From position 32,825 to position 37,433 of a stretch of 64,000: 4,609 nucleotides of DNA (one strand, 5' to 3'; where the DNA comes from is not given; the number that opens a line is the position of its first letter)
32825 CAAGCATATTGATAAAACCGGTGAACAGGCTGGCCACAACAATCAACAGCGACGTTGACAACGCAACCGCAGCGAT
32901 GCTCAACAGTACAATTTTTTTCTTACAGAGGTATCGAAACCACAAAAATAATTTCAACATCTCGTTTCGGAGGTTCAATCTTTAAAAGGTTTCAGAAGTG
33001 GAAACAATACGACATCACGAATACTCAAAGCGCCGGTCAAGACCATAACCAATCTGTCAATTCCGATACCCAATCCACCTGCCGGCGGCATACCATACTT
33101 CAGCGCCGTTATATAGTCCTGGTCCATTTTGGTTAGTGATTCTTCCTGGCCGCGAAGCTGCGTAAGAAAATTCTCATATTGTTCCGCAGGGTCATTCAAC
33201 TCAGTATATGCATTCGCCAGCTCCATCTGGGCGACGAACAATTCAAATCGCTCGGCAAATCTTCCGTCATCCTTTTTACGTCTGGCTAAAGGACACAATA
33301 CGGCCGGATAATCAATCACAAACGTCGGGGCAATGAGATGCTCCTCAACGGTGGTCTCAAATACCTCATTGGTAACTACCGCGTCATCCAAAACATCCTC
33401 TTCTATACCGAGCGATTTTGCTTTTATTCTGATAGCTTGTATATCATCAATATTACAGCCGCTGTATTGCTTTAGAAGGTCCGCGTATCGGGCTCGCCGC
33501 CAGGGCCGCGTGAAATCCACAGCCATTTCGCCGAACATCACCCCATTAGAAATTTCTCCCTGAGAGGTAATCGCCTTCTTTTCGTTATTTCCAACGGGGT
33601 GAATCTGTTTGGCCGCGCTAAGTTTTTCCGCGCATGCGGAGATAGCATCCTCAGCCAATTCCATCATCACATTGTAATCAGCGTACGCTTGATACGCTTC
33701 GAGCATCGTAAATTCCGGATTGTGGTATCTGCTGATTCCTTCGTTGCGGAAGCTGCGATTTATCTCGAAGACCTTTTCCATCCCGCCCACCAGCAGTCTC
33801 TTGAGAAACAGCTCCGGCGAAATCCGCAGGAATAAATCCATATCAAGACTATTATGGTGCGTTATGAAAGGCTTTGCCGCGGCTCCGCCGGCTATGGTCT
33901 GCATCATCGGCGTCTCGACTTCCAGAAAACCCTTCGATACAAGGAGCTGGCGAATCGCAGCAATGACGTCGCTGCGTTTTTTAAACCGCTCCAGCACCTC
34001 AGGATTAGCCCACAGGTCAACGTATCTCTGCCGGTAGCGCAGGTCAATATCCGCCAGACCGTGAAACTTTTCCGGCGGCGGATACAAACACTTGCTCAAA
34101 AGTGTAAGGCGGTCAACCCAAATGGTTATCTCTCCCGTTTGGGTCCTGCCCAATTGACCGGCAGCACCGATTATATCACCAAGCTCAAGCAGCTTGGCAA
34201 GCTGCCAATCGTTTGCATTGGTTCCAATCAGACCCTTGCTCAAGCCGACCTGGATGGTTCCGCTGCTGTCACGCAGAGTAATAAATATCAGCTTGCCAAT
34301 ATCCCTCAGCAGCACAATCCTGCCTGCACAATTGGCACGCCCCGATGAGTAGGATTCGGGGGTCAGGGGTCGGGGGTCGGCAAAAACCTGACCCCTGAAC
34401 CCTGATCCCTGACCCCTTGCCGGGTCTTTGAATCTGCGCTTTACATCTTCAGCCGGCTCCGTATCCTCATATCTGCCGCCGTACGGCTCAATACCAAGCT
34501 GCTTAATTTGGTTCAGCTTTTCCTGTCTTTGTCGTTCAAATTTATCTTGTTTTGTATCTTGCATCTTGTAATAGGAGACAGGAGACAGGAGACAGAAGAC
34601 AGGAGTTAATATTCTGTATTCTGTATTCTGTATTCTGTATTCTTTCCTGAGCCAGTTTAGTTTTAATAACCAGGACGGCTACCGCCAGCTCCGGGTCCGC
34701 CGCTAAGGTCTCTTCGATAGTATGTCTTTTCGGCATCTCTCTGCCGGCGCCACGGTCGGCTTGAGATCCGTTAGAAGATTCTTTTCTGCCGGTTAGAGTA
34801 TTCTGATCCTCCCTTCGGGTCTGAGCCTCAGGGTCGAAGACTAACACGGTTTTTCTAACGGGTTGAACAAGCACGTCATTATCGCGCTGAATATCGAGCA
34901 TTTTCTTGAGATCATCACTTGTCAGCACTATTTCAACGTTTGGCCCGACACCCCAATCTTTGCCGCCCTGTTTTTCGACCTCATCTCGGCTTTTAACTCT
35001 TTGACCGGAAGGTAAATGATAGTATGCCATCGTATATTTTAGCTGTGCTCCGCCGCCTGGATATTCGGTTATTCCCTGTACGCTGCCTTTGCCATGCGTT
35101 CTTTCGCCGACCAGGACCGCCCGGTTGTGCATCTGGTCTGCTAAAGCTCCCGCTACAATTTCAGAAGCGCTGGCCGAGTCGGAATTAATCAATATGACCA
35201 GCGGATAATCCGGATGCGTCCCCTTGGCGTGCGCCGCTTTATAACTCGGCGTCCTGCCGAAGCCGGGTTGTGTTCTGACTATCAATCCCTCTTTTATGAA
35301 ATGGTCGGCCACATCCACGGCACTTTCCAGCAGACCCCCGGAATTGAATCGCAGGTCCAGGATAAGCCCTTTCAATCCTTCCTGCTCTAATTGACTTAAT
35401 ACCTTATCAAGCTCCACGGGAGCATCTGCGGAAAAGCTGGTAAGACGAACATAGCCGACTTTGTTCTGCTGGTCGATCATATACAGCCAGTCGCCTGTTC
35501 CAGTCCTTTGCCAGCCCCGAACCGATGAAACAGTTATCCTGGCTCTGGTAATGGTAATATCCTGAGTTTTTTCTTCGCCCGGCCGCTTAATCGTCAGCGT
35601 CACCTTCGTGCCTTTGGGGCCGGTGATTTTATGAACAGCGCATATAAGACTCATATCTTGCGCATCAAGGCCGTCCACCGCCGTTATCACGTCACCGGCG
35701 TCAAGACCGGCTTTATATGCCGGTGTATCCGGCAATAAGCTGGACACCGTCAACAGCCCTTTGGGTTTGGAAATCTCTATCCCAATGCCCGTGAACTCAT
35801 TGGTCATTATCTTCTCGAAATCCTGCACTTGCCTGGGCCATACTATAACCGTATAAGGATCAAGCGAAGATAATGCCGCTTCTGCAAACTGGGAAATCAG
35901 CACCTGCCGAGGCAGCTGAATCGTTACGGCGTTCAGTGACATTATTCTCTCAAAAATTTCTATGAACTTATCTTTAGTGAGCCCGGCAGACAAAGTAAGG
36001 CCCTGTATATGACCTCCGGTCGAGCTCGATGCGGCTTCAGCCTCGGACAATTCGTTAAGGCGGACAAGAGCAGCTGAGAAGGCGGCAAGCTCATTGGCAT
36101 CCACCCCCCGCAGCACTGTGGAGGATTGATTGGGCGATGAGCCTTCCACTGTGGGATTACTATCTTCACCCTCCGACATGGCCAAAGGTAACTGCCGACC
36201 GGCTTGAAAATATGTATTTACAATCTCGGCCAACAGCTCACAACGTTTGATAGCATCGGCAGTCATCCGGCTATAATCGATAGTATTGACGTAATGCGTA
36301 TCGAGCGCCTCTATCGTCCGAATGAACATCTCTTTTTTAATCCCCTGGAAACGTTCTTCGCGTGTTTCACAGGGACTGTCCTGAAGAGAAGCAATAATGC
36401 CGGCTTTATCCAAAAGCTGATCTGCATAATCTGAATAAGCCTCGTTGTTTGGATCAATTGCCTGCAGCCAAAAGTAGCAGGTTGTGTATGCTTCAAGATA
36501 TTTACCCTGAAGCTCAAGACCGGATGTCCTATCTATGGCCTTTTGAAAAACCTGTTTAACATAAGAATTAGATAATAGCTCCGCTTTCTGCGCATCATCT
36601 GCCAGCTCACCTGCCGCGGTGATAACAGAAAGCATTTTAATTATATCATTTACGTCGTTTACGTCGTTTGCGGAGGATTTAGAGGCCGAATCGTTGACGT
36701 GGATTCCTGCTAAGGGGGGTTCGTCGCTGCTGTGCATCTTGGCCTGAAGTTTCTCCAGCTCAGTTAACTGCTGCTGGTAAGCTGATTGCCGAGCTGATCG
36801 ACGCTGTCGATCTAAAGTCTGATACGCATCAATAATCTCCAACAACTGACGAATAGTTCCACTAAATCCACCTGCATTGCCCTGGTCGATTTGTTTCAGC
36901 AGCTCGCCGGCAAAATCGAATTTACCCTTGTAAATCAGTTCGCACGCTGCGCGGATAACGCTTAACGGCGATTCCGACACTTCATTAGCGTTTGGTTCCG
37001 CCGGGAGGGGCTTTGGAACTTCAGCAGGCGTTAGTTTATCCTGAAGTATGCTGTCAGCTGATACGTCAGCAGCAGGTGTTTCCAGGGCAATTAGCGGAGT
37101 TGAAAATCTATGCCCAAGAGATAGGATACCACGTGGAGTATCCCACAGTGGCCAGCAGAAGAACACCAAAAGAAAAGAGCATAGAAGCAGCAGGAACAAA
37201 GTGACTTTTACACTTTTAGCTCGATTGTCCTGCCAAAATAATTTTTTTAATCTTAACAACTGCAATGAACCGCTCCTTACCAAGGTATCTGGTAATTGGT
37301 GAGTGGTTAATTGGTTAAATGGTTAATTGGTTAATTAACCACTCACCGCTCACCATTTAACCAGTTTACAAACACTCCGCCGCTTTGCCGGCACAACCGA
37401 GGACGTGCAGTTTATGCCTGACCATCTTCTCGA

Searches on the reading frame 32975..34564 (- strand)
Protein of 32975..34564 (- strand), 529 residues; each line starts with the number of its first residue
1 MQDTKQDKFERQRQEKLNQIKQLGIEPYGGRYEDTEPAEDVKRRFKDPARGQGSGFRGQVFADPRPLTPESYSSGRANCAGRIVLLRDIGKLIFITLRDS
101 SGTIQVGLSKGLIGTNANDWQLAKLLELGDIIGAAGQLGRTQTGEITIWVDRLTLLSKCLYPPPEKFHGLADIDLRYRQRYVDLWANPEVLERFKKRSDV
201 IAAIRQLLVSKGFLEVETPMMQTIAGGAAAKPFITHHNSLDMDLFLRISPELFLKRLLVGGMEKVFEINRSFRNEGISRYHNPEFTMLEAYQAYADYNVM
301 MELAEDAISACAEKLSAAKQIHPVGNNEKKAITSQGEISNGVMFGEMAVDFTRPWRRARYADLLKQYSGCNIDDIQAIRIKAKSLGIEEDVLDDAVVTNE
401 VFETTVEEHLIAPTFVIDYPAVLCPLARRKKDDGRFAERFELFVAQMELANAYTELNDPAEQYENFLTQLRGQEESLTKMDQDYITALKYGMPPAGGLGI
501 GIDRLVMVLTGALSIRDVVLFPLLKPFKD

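Call 30: search_solved_structures(query=window:32975-34564:-, show_alignments=1, max_evalue=1e-30)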
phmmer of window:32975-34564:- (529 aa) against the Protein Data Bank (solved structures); distinct sequences matched with E-value up to 1e-30: 43.
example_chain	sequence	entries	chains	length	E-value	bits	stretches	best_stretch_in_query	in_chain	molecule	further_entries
3a74_A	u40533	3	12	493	2.6e-129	435.3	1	11-525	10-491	Lysyl-tRNA synthetase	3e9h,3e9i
1e1o_A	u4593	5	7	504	5.7e-125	421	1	77-528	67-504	LYSYL-TRNA SYNTHETASE, HEAT INDUCIBLE | LYSYL-TRNA SYNTHETASE | LYSYL-TRNA SYNTHETASE (LYSU)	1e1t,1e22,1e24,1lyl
5yzx_A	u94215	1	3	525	9.4e-125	420.3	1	77-528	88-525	Lysine--tRNA ligase, heat inducible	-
9kwd_A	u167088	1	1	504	1.2e-124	420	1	77-526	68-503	Lysine--tRNA ligase, heat inducible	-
1bbu_A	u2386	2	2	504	4.7e-124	418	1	79-528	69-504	PROTEIN (LYSYL-TRNA SYNTHETASE)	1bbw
9jkl_A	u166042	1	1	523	8.1e-124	417.2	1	12-525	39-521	Lysine--tRNA ligase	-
6wbd_A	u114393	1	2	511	1.4e-119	403.3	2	54-321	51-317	Lysine--tRNA ligase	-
9slz_A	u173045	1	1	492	2.8e-117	395.6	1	67-528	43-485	Lysine--tRNA ligase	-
4ex5_A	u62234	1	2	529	2.4e-114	386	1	76-525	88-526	Lysine--tRNA ligase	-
36lw_A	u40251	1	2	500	2.4e-114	385.9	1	79-526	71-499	Lysine--tRNA ligase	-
4up7_A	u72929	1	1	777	1.6e-99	337.1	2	73-313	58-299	LYSINE--TRNA LIGASE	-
4up8_A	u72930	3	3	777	1.6e-99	337.1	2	73-313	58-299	LYSINE--TRNA LIGASE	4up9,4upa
6nrz_A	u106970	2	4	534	1.1e-96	327.6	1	12-525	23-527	Lysine--tRNA ligase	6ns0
6o3f_A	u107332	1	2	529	1.5e-96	327.2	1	12-525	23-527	Lysine--tRNA ligase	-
7f6w_A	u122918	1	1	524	6.2e-96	325.2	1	75-526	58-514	Lysine--tRNA ligase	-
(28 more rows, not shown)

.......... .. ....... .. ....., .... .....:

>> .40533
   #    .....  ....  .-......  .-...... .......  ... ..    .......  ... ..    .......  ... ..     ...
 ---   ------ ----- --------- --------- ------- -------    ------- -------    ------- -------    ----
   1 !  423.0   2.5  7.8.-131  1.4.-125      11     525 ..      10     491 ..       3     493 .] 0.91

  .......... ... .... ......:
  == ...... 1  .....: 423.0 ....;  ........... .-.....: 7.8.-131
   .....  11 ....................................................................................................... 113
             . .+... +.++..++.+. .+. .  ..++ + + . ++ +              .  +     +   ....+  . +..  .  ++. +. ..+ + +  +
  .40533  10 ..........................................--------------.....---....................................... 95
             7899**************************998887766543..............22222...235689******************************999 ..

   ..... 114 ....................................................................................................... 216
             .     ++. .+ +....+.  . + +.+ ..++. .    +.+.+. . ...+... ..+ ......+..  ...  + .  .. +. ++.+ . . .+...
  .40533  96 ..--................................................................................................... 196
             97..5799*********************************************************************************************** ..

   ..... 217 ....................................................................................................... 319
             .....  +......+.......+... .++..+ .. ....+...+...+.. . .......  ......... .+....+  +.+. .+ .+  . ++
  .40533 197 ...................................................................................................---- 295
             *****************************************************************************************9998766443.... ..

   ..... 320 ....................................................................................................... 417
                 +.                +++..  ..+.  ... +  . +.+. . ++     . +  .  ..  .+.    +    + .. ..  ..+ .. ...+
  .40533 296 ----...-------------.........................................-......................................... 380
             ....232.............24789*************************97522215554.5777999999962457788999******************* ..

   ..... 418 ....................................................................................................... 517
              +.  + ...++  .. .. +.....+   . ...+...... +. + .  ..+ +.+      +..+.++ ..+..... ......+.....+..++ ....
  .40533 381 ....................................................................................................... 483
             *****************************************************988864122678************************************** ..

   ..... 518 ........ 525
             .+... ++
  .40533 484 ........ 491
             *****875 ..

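Call 54: search_protein_families(library=pfam, proteins=[window:32975-34564:-], max_evalue=0.00001)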
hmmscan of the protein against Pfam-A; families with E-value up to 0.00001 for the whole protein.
window:32975-34564:- (529 aa): 2 families
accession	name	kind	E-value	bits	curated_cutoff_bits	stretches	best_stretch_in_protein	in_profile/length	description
PF00152.25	tRNA-synt_2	-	1.8e-90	303.6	25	1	173-523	2-306/308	tRNA synthetases class II (D, K and N)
PF01336.31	tRNA_anti-codon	-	2.2e-13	50.4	27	1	80-156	4-75/75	OB-fold nucleic acid binding domain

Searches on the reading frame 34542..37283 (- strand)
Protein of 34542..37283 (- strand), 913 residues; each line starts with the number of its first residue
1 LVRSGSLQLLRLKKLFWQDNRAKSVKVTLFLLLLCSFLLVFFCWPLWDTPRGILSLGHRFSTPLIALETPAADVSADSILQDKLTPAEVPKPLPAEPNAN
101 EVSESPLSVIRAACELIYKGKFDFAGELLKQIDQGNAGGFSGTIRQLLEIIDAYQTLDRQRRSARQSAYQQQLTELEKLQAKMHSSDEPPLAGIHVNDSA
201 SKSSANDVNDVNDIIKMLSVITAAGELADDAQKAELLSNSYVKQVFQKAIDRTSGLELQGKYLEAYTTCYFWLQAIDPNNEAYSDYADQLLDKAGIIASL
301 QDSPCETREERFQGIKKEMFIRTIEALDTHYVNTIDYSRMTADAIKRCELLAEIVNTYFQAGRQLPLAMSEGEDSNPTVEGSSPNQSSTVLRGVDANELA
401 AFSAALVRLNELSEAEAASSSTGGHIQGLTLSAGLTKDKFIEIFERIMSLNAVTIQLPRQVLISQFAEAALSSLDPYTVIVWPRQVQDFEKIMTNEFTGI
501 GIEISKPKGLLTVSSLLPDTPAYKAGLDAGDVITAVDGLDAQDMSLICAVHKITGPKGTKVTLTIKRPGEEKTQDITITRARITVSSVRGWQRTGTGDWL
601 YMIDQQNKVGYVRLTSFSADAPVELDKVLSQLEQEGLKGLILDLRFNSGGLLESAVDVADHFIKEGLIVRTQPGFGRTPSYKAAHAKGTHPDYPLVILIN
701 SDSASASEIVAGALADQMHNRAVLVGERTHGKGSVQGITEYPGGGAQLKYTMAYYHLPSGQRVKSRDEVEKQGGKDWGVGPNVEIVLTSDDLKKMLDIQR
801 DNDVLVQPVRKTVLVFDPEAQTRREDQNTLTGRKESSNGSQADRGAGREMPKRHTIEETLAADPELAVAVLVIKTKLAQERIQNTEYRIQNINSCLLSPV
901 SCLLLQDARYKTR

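Call 54: search_protein_families(library=pfam, proteins=[window:34542-37283:-], max_evalue=0.00001)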
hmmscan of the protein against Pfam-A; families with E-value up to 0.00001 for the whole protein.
window:34542-37283:- (913 aa): 4 families
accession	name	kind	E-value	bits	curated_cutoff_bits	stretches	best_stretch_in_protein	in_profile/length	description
PF03572.23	Peptidase_S41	-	2.1e-44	151.4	24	1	608-764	1-155/165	Peptidase family S41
PF00595.29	PDZ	-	1.1e-10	42.2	23.2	1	492-566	7-81/81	PDZ domain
PF13180.12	PDZ_2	-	1.4e-10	41.7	27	1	499-577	2-79/80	PDZ domain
PF17820.7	PDZ_6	-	5.1e-10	39.4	27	1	513-567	2-54/54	PDZ domain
